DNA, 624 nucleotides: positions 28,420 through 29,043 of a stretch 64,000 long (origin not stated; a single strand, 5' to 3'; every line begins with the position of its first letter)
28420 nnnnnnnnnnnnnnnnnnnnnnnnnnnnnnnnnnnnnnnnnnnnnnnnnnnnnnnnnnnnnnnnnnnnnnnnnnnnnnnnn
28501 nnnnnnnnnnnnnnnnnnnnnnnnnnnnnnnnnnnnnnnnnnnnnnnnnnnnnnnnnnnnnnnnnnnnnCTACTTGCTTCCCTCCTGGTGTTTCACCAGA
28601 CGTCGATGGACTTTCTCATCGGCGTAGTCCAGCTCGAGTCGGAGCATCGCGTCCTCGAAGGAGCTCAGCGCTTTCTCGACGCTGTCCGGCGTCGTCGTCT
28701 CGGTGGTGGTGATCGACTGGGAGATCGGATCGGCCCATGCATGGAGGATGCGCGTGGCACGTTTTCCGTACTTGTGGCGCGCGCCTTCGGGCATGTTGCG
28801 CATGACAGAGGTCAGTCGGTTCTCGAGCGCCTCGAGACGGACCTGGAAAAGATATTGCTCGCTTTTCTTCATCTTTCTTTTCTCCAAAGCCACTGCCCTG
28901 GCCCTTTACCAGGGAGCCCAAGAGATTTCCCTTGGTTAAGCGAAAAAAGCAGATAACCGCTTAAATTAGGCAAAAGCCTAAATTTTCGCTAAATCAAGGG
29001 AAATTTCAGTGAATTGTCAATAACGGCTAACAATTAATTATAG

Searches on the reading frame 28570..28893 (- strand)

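Call 36: search_protein_families(library=pfam, proteins=[window:28570-28893:-], max_evalue=0.01)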
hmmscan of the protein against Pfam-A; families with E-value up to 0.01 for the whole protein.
window:28570-28893:- (107 aa): 0 families

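Call 43: search_protein_families(library=ncbifam, proteins=[window:28570-28881:-], max_evalue=0.1)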
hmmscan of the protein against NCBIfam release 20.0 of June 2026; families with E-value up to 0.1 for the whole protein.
window:28570-28881:- (103 aa): 0 families

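Call 44: search_protein_families(library=padloc, proteins=[window:28570-28881:-], max_evalue=0.1)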
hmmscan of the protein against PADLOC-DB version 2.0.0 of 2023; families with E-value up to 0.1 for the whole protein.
window:28570-28881:- (103 aa): 1 family
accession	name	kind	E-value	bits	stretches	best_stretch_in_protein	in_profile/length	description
PDLC02407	Aga_Helical-REase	-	0.0018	15.7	1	6-87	183-261/401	Class II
